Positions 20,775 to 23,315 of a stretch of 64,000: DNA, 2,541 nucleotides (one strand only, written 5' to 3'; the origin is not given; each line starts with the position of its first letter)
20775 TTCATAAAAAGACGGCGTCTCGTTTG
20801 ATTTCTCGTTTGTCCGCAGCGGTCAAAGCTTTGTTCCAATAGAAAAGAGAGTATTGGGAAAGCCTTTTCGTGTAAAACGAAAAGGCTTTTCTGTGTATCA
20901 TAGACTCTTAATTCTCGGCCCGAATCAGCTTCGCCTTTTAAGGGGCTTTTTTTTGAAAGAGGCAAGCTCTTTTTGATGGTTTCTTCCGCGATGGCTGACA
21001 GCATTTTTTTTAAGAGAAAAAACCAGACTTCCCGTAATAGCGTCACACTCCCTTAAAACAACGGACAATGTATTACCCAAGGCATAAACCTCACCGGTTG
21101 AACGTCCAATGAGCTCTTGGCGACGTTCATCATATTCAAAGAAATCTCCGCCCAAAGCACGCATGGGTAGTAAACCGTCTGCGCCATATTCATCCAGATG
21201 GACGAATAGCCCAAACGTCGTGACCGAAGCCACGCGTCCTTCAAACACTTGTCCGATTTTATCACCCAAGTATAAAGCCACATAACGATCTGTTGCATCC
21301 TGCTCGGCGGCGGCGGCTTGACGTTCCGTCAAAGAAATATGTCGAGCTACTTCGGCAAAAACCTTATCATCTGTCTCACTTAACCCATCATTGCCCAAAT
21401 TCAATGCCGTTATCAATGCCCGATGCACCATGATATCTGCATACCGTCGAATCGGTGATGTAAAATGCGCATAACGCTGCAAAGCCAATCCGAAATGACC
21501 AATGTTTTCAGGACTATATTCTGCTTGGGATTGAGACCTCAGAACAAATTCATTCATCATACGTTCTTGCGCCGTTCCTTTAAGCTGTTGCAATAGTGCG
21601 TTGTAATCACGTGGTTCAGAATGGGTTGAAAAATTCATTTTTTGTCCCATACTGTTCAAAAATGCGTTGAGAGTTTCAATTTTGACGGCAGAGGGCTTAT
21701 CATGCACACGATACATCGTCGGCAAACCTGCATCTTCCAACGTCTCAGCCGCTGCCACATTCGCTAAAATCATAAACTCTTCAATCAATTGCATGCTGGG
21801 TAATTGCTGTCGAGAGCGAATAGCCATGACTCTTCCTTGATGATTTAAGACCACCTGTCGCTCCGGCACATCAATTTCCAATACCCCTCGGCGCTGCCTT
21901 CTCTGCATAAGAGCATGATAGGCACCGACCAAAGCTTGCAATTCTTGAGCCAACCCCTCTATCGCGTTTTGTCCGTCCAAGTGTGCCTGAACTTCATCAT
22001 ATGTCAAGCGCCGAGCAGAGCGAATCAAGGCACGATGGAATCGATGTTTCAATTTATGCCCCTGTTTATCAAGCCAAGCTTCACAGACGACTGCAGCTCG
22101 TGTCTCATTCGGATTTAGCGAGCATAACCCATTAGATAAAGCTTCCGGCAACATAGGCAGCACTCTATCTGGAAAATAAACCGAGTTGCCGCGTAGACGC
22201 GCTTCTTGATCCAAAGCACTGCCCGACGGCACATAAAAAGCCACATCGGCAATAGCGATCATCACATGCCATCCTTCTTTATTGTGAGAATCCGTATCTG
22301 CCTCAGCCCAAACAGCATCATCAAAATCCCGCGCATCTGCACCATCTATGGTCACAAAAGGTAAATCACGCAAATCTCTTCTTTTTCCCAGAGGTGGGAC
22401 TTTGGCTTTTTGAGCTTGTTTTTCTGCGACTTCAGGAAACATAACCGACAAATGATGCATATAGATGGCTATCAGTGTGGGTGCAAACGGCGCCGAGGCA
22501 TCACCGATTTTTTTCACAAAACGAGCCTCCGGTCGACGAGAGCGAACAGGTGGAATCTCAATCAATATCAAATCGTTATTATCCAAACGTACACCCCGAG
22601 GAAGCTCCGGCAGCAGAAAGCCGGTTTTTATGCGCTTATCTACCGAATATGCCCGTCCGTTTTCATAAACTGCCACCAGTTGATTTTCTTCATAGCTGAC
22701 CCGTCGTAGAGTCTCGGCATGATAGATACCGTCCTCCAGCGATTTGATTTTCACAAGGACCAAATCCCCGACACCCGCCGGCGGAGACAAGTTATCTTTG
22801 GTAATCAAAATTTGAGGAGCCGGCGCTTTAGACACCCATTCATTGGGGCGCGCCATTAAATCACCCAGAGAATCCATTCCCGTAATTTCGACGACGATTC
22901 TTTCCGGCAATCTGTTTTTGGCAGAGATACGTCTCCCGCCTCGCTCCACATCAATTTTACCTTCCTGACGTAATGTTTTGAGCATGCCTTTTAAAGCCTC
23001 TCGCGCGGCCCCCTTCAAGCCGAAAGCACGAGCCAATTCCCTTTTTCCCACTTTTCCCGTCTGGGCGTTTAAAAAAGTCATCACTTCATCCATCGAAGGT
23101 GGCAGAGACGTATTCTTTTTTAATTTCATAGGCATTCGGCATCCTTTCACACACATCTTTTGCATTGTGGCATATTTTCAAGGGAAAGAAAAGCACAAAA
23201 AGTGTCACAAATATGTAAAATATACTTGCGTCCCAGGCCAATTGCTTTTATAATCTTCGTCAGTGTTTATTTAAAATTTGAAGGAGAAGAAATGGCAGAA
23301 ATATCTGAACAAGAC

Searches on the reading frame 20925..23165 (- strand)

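Call 7: search_protein_families(library=pfam, proteins=[window:20925-23165:-], max_evalue=0.01)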
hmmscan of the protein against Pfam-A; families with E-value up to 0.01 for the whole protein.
window:20925-23165:- (746 aa): 3 families
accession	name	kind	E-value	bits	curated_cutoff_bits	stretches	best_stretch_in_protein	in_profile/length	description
PF00773.25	RNB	-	9.3e-104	347.6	29.3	1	262-588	1-324/326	RNB domain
PF00575.29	S1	-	2.3e-09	37.9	22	1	636-719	3-74/74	S1 RNA binding domain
PF17876.7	CSD2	-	3.5e-06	27.4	26.2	1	176-244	6-74/74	Cold shock domain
